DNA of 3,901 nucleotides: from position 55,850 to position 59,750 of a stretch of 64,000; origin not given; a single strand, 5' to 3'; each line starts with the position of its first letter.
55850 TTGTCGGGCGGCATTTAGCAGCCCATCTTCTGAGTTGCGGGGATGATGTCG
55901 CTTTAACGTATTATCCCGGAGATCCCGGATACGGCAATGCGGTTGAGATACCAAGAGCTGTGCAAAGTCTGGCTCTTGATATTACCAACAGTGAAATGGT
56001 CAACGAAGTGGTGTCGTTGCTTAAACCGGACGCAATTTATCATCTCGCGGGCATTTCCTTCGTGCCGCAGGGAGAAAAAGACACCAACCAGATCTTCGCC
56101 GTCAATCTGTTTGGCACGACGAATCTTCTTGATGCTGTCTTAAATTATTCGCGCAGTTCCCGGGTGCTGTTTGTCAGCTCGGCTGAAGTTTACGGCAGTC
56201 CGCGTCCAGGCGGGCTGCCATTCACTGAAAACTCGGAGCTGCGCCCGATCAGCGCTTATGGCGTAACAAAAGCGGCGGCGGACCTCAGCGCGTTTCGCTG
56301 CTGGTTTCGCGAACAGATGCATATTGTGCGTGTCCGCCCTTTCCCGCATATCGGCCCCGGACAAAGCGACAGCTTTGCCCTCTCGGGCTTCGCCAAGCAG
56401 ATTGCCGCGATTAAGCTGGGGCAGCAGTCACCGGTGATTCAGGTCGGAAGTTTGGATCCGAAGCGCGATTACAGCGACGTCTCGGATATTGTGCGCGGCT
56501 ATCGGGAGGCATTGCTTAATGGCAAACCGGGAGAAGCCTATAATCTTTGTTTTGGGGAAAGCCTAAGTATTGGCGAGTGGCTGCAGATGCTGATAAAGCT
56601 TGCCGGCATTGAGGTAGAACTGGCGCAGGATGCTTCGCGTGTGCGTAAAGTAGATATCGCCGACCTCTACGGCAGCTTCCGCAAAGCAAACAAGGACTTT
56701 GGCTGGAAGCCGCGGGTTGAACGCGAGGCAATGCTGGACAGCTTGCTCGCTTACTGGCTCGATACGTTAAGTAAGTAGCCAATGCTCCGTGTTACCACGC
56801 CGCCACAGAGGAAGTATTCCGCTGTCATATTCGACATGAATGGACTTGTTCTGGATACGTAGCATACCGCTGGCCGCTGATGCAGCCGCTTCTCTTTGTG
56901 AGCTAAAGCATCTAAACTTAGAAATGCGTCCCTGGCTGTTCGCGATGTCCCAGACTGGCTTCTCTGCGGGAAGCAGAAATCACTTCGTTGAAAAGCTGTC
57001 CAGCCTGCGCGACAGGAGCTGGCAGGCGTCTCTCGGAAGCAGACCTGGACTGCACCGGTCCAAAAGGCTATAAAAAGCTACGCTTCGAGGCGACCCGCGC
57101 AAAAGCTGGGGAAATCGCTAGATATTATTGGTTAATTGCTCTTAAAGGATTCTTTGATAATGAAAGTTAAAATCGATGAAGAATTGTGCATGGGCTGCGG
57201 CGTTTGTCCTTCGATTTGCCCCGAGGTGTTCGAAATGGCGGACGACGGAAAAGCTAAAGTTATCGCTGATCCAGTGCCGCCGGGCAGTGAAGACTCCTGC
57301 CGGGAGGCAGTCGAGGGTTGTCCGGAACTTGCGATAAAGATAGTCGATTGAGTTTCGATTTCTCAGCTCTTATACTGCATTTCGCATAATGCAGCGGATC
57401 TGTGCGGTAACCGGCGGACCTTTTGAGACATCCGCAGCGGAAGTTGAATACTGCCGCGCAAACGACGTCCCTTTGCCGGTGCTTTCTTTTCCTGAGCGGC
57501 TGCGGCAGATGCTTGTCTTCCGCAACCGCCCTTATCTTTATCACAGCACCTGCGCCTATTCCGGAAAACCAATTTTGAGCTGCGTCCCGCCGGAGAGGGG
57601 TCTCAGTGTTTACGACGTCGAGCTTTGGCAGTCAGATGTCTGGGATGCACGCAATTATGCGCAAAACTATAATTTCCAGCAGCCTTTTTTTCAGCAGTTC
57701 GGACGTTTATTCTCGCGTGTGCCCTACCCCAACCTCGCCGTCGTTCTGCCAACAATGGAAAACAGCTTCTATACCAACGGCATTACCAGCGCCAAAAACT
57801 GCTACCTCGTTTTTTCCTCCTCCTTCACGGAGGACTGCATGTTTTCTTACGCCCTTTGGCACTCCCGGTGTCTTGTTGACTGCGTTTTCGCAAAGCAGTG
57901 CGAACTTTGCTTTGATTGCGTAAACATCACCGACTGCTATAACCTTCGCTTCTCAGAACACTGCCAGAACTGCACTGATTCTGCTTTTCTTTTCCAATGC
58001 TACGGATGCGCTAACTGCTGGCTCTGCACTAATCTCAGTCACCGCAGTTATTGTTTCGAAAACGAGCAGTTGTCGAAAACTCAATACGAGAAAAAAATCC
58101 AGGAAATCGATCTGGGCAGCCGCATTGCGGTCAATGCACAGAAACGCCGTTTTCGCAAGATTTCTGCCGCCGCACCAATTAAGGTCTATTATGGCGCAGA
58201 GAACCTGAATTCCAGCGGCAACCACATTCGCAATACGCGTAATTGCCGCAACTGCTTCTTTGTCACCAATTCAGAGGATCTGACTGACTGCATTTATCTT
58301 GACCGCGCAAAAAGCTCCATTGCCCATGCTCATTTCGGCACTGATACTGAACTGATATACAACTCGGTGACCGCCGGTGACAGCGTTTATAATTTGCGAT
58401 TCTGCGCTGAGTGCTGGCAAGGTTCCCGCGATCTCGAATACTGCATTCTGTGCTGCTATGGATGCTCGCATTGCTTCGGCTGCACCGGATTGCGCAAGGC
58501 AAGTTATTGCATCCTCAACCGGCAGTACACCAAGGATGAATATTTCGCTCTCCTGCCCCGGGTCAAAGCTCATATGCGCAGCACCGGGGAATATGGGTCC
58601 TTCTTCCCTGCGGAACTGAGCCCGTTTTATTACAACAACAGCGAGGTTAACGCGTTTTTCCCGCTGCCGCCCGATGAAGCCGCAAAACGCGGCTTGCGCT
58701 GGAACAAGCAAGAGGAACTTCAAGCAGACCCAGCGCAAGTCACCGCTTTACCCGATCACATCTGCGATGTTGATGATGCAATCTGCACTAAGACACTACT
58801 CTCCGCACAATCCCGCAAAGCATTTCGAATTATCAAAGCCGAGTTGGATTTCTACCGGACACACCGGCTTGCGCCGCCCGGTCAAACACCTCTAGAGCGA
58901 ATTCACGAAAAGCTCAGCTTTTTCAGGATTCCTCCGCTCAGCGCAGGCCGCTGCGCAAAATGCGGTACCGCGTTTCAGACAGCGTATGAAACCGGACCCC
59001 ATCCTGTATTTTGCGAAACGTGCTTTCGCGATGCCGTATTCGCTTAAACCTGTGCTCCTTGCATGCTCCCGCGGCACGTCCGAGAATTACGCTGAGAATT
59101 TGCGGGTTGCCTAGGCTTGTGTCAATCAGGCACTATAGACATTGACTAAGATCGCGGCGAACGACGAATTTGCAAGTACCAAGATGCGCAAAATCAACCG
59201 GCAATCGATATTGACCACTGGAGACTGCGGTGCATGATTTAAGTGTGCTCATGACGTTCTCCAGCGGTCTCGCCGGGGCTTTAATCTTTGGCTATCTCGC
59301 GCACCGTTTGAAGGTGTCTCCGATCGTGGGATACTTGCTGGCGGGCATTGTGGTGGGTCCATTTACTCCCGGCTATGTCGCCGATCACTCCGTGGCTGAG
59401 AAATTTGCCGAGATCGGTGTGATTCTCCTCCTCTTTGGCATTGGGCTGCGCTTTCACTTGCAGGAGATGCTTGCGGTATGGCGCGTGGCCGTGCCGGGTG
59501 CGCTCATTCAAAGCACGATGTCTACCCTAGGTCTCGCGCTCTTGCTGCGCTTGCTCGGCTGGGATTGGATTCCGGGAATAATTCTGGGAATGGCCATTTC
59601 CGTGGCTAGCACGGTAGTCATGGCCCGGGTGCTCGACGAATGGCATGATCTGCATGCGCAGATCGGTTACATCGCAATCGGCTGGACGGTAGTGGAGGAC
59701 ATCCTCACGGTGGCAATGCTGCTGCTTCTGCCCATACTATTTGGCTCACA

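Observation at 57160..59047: Ferredoxin followed by a 552-aa cytoplasmic protein with about 50 cysteines in tandem CxxC-x7-10-C modules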

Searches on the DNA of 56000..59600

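Call 76: search_rna_families(source=window, start=56000, end=59600, threshold=evalue, max_evalue=1)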
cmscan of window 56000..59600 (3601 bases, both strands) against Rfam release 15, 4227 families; matches with E-value up to 1: 1.
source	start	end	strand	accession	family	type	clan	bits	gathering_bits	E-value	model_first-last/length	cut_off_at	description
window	57171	57229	+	RF01630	ceN40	Gene; snRNA; snoRNA; CD-box;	-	18.2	35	0.55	1-123/123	no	Nematode snoRNA ceN40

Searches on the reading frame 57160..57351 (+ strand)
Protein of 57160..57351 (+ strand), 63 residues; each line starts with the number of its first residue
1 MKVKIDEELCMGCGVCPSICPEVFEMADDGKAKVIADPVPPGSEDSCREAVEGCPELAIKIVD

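Call 3: search_protein_families(library=pfam, proteins=[window:57160-57348:+], max_evalue=1)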
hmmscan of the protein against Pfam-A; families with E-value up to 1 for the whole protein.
window:57160-57348:+ (63 aa): 16 families
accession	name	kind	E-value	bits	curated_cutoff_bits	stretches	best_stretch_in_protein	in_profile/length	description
PF13370.11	Fer4_13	-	7.4e-16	59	24.5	1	5-60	1-57/58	4Fe-4S single cluster domain of Ferredoxin I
PF13459.11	Fer4_15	-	1.4e-15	58.2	22.4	1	3-61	1-66/66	4Fe-4S single cluster domain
PF25160.1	LdpA_Fe-S-bd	-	0.00017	21.7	27.6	1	4-21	22-39/49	LdpA Fe-S cluster-binding domain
PF12797.12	Fer4_2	-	0.00021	21.5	24.5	1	2-22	2-22/22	4Fe-4S binding domain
PF13237.11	Fer4_10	-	0.0003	21.1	25.5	1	2-35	1-37/53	4Fe-4S dicluster domain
PF00037.32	Fer4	-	0.00042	20.4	21.1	1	3-21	1-19/24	4Fe-4S binding domain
PF14697.11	Fer4_21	-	0.0022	18.5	35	1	4-55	2-52/59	4Fe-4S dicluster domain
PF12837.12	Fer4_6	-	0.0027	18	25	1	2-22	1-21/24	4Fe-4S binding domain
PF12838.12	Fer4_7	-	0.0028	18.5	27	2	2-21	30-49/52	4Fe-4S dicluster domain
PF06902.16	Fer4_19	-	0.0043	17.5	24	1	1-62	6-62/64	Divergent 4Fe-4S mono-cluster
PF13187.11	Fer4_9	-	0.0079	16.6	27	1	10-56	2-49/52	4Fe-4S dicluster domain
PF12800.12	Fer4_4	-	0.0087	16.8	24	1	8-21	2-15/17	4Fe-4S binding domain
PF17179.9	Fer4_22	-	0.035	15.4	27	1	3-22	74-93/95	4Fe-4S dicluster domain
PF13484.11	Fer4_16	-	0.09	14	30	1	7-21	50-64/66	4Fe-4S double cluster binding domain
PF13183.11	Fer4_8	-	0.16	13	27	1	9-28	4-24/68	4Fe-4S dicluster domain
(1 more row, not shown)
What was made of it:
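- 57160..57351 (+): Small single-cluster 4Fe-4S ferredoxin gene (63 aa; CxxCxxC...CP). It is adjacent to the family gene but is not part of the family's conserved context. Pfam Fer4_13 E 7e-16 and Fer4_15 E 1e-15 (call 3).
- On Single-cluster 4Fe-4S ferredoxin (tested for the 63-aa ORF): 59 and 58 bits against cutoffs of 24.5 and 22.4 (call 3).
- Checked: A ferredoxin ORF runs from the ATG at 57160 to 57351 (63 aa; Pfam Fer4_13 E 7e-16, Fer4_15 E 1e-15; call 3).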

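Call 4: search_protein_families(library=ncbifam, proteins=[window:57160-57348:+], max_evalue=1)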
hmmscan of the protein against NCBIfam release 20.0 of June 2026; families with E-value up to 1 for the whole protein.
window:57160-57348:+ (63 aa): 68 families (the best 25 are shown)
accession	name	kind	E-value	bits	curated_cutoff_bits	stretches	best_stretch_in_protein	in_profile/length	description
NF042987.1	OGOR_delta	exception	7.8e-07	29.2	125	1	2-60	25-86/89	2-oxoglutarate ferredoxin oxidoreductase subunit delta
NF040864.1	HgcB_ferredoxin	equivalog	1.2e-05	25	99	1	3-61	9-63/93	mercury methylation ferredoxin HgcB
NF010369.0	PRK13795.1-4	equivalog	2.1e-05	22.9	1086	1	10-62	578-627/633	hypothetical protein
NF043039.1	HgcAB_like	equivalog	2.4e-05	24.1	285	1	2-59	294-349/350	HgcAB-like fusion protein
NF007205.0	PRK09626.1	equivalog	8e-05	22.6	93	1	2-62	11-74/105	2-oxoglutarate-acceptor oxidoreductase subunit OorD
TIGR04395.1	cutC_activ_rSAM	equivalog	0.00053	19.3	360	1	2-62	48-106/309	choline TMA-lyase-activating enzyme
NF005503.0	PRK07118.1-2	equivalog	0.00062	19.1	252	1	3-35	162-194/292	RnfABCDGE type electron transport complex subunit B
TIGR02179.1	PorD_KorD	subfamily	0.00073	19.6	60.05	1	2-22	49-69/78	2-oxoacid:acceptor oxidoreductase, delta subunit, pyruvate/2-ketoisovalerate family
TIGR01971.1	NuoI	subfamily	0.00094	18.8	113.05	1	6-61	40-100/121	NADH-quinone oxidoreductase, chain I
TIGR03287.1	methan_mark_16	hypoth_equivalog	0.001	17.6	363.95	1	4-40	326-362/391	methanogenesis marker 16 metalloprotein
NF040770.1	hetero_SS_HdrA2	exception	0.0012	17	1100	1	3-60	572-624/777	CoB-CoM heterodisulfide reductase HdrA2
NF058577.1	FdxA_fam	equivalog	0.0017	18.5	65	1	2-21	30-49/52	4Fe-4S ferredoxin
TIGR03294.1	FrhG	equivalog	0.002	17.9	245.5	1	5-37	171-203/228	coenzyme F420 hydrogenase subunit gamma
NF006221.0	PRK08348.1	subfamily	0.0022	17.7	124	1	2-60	38-93/136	NADH-plastoquinone oxidoreductase subunit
TIGR02494.1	PFLE_PFLC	subfamily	0.0026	17.1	174.35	1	3-62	43-100/293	glycyl-radical enzyme activating protein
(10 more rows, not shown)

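Call 82: find_encoding_contigs(protein=window:57160-57351:+, flank=4000, max_places=5)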
Protein window:57160-57351:+ (63 aa): 10 contigs read that carry it; 5 places shown.
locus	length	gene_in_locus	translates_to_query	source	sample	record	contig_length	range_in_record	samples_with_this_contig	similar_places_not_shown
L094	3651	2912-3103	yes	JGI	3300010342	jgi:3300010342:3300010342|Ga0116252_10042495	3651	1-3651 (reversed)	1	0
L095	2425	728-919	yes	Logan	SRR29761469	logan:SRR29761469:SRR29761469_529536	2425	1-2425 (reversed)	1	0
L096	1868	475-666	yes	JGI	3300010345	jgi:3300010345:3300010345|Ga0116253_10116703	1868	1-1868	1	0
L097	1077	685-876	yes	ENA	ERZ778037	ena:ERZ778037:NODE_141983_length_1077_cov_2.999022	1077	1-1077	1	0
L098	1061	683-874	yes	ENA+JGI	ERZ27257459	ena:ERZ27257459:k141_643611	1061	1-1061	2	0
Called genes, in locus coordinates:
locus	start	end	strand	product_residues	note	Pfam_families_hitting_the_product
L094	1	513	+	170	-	?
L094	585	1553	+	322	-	PF01370:Epimerase, PF04321:RmlD_sub_bind, PF16363:GDP_Man_Dehyd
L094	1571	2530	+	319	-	PF00106:adh_short (weak), PF01073:3Beta_HSD, PF01370:Epimerase, PF02719:Polysacc_synt_2 (weak), PF04321:RmlD_sub_bind, PF07993:NAD_binding_4 (faint), PF16363:GDP_Man_Dehyd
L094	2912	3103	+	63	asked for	PF13459:Fer4_15, PF13370:Fer4_13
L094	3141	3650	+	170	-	?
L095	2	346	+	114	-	?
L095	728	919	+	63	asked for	PF13459:Fer4_15, PF13370:Fer4_13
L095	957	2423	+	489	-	?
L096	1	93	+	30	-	?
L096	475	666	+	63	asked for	PF13459:Fer4_15, PF13370:Fer4_13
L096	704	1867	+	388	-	?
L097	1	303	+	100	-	?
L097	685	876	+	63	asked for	PF13459:Fer4_15, PF13370:Fer4_13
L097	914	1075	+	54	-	?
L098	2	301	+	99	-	?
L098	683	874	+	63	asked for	PF13459:Fer4_15, PF13370:Fer4_13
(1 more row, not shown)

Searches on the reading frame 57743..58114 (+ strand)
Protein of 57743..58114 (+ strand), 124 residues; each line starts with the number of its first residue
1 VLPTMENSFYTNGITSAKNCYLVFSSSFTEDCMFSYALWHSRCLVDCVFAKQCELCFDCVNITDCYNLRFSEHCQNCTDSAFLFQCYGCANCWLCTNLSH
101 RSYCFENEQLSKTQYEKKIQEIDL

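Call 59: search_solved_structures(query=A3, max_evalue=10, show_alignments=2)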
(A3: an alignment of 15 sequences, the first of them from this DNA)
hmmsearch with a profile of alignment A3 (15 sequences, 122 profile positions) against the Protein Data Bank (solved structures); distinct sequences matched with E-value up to 10: 2.
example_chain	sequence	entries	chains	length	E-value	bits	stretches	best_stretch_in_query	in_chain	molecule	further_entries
4hp1_C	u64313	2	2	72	0.06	16.4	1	36-74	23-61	LOC100036628 protein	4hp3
6qly_A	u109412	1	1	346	3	10.9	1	12-85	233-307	E3 ubiquitin-protein ligase MYLIP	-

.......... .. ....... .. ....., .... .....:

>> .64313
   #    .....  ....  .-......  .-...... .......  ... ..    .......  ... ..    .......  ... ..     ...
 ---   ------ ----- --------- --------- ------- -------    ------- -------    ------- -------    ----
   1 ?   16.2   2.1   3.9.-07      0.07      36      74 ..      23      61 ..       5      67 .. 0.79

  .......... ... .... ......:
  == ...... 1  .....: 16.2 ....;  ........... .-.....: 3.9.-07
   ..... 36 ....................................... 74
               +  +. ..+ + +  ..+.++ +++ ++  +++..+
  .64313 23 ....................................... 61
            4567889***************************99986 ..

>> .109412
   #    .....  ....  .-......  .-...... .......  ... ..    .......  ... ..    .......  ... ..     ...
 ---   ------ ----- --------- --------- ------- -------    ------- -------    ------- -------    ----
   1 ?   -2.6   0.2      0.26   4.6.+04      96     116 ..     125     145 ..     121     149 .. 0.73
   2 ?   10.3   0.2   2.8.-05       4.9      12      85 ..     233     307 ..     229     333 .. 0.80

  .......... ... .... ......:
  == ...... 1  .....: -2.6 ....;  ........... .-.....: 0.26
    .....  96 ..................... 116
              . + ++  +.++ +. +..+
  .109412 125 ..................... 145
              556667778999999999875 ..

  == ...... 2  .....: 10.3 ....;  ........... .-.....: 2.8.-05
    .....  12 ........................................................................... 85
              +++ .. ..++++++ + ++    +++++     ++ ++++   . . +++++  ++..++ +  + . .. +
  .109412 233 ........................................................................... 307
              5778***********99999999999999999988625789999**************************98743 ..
